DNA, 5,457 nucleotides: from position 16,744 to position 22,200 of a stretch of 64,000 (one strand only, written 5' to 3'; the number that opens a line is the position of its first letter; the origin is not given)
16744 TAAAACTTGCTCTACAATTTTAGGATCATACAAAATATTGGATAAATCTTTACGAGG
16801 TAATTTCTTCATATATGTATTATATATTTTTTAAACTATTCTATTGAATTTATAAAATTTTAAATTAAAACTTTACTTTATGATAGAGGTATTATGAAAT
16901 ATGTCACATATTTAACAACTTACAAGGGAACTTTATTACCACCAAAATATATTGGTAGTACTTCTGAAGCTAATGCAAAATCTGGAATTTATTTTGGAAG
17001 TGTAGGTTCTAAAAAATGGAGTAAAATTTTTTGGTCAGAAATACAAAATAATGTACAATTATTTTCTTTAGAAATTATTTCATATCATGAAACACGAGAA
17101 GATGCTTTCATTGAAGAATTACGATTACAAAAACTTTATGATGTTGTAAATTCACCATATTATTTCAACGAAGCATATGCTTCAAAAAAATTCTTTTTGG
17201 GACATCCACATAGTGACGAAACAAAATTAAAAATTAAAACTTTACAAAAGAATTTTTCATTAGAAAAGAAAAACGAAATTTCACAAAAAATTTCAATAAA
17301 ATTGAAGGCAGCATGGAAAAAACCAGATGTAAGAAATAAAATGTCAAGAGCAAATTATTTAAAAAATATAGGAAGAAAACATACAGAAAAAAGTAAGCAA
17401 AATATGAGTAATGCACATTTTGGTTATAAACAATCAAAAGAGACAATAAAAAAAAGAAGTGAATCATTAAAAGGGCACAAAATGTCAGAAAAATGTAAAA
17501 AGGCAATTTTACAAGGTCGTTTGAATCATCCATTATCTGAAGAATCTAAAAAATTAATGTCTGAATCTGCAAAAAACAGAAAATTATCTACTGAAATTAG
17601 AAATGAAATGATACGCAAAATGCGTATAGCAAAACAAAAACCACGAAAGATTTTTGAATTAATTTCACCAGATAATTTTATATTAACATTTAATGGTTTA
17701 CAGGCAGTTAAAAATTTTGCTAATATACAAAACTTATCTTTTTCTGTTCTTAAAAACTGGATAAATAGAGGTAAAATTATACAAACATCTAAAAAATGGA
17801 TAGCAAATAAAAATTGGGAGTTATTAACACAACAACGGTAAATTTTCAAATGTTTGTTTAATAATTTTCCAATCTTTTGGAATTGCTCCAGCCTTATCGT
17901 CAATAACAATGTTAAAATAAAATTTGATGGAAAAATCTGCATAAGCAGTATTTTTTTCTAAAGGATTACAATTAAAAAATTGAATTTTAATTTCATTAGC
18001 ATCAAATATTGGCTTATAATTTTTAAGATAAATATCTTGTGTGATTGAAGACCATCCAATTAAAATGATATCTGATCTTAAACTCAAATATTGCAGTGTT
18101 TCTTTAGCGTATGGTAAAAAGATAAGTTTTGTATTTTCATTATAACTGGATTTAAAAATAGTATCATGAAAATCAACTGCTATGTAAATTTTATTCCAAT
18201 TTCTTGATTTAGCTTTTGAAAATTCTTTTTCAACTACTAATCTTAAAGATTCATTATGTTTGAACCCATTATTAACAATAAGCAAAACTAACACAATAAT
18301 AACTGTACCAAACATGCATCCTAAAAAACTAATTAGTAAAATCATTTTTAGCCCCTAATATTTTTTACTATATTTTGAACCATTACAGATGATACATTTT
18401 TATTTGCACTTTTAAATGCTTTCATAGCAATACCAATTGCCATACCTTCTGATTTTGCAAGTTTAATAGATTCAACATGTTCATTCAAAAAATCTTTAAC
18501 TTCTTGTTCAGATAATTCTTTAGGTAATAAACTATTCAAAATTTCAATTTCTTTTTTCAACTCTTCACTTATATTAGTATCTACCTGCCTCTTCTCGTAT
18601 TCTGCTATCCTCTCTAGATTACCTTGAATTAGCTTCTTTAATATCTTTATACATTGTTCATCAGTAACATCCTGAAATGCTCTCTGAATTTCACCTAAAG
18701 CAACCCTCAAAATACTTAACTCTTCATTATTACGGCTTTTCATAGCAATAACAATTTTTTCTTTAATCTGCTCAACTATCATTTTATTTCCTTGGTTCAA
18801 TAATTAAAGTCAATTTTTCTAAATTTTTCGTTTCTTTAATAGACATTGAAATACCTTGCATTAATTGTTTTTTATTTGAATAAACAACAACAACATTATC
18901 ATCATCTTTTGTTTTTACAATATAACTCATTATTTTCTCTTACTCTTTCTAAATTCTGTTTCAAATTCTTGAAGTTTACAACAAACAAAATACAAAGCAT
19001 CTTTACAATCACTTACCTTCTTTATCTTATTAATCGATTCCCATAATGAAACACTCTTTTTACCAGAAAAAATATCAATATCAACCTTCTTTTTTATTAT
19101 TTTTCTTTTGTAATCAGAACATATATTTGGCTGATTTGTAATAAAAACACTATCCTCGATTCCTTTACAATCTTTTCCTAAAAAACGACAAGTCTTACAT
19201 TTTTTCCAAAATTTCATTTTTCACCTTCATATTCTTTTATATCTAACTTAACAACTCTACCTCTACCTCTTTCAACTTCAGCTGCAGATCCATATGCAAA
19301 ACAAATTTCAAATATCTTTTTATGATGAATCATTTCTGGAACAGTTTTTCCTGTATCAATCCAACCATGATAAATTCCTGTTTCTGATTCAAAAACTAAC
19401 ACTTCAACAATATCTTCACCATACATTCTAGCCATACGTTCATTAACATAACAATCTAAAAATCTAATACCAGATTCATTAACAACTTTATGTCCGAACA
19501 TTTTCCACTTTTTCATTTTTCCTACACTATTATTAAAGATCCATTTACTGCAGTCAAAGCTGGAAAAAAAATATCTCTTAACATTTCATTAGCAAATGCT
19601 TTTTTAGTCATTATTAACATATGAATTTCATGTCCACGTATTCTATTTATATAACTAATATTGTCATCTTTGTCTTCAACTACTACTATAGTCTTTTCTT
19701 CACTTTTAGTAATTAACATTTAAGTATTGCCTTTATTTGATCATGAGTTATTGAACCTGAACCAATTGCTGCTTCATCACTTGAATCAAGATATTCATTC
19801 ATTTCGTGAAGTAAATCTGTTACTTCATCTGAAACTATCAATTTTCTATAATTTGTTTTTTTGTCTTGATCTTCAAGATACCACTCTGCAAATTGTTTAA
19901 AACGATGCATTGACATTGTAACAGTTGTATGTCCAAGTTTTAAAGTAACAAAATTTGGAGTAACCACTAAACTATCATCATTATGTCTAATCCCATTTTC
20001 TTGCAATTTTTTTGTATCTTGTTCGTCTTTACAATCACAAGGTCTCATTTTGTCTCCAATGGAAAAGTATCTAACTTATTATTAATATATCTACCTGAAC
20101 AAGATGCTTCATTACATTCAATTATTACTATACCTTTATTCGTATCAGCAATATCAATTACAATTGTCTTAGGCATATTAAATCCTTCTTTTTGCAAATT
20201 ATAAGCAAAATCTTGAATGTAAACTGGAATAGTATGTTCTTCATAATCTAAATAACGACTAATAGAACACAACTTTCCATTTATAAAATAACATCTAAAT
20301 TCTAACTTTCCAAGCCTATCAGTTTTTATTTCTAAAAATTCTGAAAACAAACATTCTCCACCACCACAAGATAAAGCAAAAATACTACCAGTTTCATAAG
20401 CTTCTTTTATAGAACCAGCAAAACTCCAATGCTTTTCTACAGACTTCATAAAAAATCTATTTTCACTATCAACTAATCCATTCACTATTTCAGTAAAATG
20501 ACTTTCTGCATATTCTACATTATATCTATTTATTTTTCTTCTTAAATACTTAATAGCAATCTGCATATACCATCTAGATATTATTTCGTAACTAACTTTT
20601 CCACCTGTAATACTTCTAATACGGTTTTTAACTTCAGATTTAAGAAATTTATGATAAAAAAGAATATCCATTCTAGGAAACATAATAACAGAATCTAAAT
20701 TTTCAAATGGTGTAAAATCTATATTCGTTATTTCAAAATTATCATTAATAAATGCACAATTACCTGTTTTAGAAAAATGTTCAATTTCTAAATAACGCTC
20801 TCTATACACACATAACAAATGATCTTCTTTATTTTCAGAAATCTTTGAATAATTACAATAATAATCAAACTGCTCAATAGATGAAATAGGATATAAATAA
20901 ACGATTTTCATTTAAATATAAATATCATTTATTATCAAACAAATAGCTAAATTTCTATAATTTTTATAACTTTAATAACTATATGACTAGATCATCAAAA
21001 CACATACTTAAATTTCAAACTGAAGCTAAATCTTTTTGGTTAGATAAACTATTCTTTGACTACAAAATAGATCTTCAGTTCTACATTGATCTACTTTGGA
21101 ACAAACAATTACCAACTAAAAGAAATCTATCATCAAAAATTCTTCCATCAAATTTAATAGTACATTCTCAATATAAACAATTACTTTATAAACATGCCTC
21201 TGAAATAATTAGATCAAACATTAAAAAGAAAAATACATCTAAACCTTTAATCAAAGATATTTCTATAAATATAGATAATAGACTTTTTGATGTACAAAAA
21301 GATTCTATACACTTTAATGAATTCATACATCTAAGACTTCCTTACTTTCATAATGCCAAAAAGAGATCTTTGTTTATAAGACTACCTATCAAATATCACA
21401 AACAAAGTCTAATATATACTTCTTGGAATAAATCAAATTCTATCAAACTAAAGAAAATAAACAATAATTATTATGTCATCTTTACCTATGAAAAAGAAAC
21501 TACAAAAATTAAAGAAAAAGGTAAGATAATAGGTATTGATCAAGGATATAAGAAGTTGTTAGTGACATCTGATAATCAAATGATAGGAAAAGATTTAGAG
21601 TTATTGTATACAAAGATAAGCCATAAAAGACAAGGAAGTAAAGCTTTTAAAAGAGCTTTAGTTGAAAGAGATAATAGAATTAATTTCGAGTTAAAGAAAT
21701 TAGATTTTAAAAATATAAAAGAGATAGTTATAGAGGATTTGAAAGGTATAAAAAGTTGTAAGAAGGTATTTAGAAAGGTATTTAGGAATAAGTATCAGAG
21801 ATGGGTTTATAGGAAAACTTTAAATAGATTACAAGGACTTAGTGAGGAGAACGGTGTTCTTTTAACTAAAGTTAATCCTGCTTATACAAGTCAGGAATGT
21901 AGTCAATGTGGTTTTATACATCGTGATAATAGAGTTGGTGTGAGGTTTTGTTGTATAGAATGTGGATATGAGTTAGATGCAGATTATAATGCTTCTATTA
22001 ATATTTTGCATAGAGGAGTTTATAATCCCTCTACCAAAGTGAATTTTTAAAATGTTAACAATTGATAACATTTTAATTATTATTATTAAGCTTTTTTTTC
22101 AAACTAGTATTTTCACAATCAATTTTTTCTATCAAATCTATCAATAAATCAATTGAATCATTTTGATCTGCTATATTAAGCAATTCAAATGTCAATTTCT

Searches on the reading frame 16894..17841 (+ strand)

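Call 74: search_protein_families(library=phrogs, proteins=[window:16894-17841:+], max_evalue=0.00001)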
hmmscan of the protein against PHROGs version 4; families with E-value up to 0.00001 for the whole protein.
window:16894-17841:+ (315 aa): 3 families
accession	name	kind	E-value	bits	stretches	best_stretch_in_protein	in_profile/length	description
phrog_314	-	DNA, RNA and nucleotide metabolism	7e-23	82.4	1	1-205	177-337/574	homing endonuclease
phrog_10820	-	DNA, RNA and nucleotide metabolism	5.7e-19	69.8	1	1-199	23-179/214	HNH endonuclease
phrog_7504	-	DNA, RNA and nucleotide metabolism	5.5e-07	30.2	1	3-110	6-118/210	homing endonuclease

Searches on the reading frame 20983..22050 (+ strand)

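Call 74: search_protein_families(library=phrogs, proteins=[window:20983-22050:+], max_evalue=0.00001)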
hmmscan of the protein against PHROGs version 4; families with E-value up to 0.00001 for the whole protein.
window:20983-22050:+ (355 aa): 4 families
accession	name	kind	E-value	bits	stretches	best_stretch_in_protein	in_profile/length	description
phrog_506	-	integration and excision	1.1e-28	101.5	1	60-348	74-367/403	transposase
phrog_12300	-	integration and excision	2.6e-21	77.1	1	146-343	25-239/286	transposase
phrog_17087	-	unknown function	4.5e-12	47.3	1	242-347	30-134/141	-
phrog_16792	-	unknown function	3.8e-07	31.5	1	243-344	55-156/180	-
